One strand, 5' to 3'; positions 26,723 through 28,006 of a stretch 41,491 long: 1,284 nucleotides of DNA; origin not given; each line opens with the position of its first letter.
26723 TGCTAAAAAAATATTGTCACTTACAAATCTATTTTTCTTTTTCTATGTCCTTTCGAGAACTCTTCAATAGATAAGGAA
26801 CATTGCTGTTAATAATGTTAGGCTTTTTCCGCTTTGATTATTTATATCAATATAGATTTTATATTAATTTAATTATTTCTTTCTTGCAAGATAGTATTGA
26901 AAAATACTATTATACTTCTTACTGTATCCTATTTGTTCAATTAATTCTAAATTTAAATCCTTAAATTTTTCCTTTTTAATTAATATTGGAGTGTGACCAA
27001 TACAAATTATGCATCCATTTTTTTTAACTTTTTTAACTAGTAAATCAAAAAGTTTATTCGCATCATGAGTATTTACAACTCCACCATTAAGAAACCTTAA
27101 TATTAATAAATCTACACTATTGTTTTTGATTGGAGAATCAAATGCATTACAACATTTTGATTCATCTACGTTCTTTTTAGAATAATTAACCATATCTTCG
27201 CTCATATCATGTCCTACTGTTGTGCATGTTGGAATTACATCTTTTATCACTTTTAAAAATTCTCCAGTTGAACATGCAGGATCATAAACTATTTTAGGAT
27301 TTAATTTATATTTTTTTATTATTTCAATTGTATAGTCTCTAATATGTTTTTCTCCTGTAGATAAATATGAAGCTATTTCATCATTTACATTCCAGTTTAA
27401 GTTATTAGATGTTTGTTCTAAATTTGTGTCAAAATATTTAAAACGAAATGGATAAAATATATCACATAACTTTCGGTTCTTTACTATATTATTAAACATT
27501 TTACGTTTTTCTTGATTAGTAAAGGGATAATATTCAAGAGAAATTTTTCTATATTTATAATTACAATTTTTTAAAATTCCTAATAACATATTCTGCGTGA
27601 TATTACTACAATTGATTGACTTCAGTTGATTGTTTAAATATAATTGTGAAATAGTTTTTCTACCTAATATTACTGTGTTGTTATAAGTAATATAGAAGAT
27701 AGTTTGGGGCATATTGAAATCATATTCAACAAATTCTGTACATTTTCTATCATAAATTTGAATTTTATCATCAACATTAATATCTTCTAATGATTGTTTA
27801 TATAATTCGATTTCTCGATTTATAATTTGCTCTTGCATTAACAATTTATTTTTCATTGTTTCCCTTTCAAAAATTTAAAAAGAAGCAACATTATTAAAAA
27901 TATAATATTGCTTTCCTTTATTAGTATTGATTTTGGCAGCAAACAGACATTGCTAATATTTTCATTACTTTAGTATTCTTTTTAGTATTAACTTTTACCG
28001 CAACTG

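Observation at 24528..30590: Seven-gene radical-SAM RiPP-like operon that does not fit a class I can name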

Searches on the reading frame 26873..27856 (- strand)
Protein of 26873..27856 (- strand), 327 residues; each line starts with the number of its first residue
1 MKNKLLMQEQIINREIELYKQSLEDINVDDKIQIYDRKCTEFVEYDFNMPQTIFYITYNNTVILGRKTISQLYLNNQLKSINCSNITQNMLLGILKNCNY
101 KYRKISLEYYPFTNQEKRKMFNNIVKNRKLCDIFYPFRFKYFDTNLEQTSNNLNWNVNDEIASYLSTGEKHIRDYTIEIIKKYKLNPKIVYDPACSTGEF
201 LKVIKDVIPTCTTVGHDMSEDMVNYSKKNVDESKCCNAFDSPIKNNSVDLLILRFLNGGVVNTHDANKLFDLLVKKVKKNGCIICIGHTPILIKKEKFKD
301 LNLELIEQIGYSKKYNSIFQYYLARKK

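Call 3: search_protein_families(library=pfam, proteins=[window:26873-27856:-], max_evalue=0.01)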
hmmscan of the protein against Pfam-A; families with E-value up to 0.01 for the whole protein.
window:26873-27856:- (327 aa): 5 families
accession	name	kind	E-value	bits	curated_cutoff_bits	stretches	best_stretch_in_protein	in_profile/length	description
PF13847.12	Methyltransf_31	-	2.7e-07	30.8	27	1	189-289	6-113/145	Methyltransferase domain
PF08241.18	Methyltransf_11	-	4e-07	31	21.2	1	192-285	2-95/95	Methyltransferase domain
PF13649.12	Methyltransf_25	-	1.2e-06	29.6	27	1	190-281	1-97/97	Methyltransferase domain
PF01209.24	Ubie_methyltran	-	0.00014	21.7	20.1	1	172-291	35-157/233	ubiE/COQ5 methyltransferase family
PF02186.21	TFIIE_beta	-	0.0082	16.8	28.1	1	159-197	22-57/66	TFIIE beta subunit core domain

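Call 4: search_protein_families(library=ncbifam, proteins=[window:26873-27856:-], max_evalue=0.01)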
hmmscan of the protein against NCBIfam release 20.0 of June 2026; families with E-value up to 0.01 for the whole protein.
window:26873-27856:- (327 aa): 6 families
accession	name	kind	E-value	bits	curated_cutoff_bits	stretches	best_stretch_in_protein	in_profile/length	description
NF004452.0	PRK05785.1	equivalog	1.4e-07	31.2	207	1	169-288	34-148/228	hypothetical protein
NF001244.0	PRK00216.1-5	equivalog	5.1e-05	22.7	216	1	159-285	22-153/236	bifunctional demethylmenaquinone methyltransferase/2-methoxy-6-polyprenyl-1,4-benzoquinol methylase UbiE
NF001243.0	PRK00216.1-4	equivalog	8.5e-05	22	235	1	171-288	34-154/237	demethylmenaquinone methyltransferase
TIGR02752.1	MenG_heptapren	equivalog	0.00017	21.2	419.85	1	172-288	33-152/231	demethylmenaquinone methyltransferase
TIGR02072.1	BioC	equivalog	0.0039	17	184.95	1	171-252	18-102/244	malonyl-ACP O-methyltransferase BioC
TIGR02021.1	BchM-ChlM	equivalog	0.0051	16.2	158.9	0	141-234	8-100/218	magnesium protoporphyrin IX methyltransferase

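Call 77: search_protein_families(library=padloc, proteins=[window:26873-27856:-], max_evalue=0.001)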
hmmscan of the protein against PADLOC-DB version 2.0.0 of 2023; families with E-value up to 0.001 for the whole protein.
window:26873-27856:- (327 aa): 2 families
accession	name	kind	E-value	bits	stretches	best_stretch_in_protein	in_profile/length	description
PDLC03719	oMTase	-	1.9e-06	25.2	1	170-234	32-97/387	orphan methyltransferase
PDLC03258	MTase_II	-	1.4e-05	22.4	1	170-250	29-105/366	Type II methyltransferase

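Call 78: search_solved_structures(query=window:26873-27856:-, max_evalue=0.01)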
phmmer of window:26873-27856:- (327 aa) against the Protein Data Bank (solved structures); distinct sequences matched with E-value up to 0.01: 1.
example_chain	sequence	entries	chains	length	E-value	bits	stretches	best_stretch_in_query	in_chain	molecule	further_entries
8zhu_A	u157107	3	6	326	3.1e-31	112.3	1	45-326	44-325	Isonocardicin synthase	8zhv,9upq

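Call 81: search_solved_structures(query=window:26873-27856:-, max_evalue=0.01, show_alignments=1)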
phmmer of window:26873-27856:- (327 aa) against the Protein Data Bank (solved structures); distinct sequences matched with E-value up to 0.01: 1.
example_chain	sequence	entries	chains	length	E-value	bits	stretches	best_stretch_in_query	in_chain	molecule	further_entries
8zhu_A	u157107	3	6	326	3.1e-31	112.3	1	45-326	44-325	Isonocardicin synthase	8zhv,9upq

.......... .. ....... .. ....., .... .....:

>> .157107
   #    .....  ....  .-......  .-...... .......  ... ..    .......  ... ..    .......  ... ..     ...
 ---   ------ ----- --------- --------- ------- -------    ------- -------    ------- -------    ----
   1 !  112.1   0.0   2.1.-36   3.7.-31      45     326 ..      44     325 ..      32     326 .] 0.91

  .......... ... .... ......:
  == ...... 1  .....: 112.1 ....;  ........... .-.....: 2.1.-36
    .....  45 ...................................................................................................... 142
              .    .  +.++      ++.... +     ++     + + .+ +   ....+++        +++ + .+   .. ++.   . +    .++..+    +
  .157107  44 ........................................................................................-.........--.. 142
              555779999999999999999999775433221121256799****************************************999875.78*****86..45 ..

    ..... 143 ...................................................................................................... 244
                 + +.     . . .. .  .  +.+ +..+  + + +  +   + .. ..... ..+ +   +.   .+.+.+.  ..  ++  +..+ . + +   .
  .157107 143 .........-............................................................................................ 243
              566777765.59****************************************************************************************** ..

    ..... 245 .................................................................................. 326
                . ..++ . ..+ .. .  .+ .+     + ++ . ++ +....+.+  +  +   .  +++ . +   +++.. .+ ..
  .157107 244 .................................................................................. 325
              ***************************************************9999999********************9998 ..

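Call 96: search_dna_similar(query=window:26873-27856:-, collection=plasmids, mode=protein, max_rows=10, max_evalue=1e-10)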
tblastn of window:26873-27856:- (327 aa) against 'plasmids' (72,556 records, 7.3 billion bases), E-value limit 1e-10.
Records with a match: 5; places in all: 5; records where one place covers at least 80% of the query: 2.
Best place of each record, by identity: <60% 5.
By first word of the organism name: Bacillus 2; Pantoea 2; Acinetobacter 1.
By predicted mobility (MOB-suite, as given by PLSDB): non-mobilizable 5.
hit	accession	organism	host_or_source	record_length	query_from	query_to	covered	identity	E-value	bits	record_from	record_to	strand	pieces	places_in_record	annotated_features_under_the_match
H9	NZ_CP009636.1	Bacillus cereus 03BB108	Dust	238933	24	327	93%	32.2%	2e-25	114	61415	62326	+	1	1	YcaO-like family protein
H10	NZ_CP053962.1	Bacillus cereus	-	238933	24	327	93%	32.2%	2e-25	114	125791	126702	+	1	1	YcaO-like family protein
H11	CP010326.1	Pantoea sp. PSNIH1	shelf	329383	155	323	52%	28.8%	5e-12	74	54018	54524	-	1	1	hypothetical protein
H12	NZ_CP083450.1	Pantoea eucrina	cell culture,cucumber rhizosphere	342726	155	323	52%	28.8%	5e-12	74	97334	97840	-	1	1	class I SAM-dependent methyltransferase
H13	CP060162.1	Acinetobacter venetianus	oil,oil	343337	155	323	52%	28.8%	5e-12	74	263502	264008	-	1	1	methyltransferase domain-containing protein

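Call 97: get_annotated_region(hit=H9, flank=7000)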
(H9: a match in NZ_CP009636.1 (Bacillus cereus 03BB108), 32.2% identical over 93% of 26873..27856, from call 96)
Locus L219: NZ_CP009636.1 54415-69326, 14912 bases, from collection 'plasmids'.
description: Bacillus cereus 03BB108 plasmid pBFI_2, complete sequence
organism: Bacillus cereus 03BB108 (NCBI taxid 451709)
taxonomy: Bacteria; Bacillota; Bacilli; Bacillales; Bacillaceae; Bacillus; Bacillus cereus; Bacillus cereus 03BB108
host: -; source: Dust; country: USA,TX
typing (MOB-suite, as given by PLSDB): non-mobilizable; replicon rep_cluster_125; mating-pair formation MPF_T
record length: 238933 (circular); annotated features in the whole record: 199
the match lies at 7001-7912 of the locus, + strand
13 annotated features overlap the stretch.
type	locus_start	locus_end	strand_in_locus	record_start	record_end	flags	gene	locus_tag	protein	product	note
CDS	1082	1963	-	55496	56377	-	-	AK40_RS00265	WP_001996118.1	alpha/beta hydrolase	-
CDS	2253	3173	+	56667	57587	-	-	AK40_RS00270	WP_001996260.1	hypothetical protein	-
CDS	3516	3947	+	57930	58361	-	-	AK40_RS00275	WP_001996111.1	MoaF N-terminal domain-containing protein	-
CDS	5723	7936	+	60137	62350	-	-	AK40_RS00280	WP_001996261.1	YcaO-like family protein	-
CDS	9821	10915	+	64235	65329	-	-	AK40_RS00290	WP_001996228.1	Rap family tetratricopeptide repeat protein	-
CDS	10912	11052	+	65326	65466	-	-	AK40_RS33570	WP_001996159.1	hypothetical protein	-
CDS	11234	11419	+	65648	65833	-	hfq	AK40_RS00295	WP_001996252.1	RNA chaperone Hfq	GO:0016070 - RNA metabolic process [Evidence IEA]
CDS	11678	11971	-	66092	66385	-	-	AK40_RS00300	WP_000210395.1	metalloregulator ArsR/SmtB family transcription factor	GO:0006355 - regulation of DNA-templated transcription [Evidence IEA]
CDS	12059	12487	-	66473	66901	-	-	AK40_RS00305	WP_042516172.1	disulfide bond formation protein B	GO:0006457 - protein folding [Evidence IEA]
CDS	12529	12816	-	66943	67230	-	-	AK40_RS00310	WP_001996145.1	hypothetical protein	-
CDS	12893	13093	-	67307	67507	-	-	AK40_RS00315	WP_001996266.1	hypothetical protein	-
CDS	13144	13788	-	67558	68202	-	-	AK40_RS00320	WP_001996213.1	thermonuclease family protein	-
CDS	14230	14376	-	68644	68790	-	-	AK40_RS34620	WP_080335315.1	topoisomerase C-terminal repeat-containing protein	-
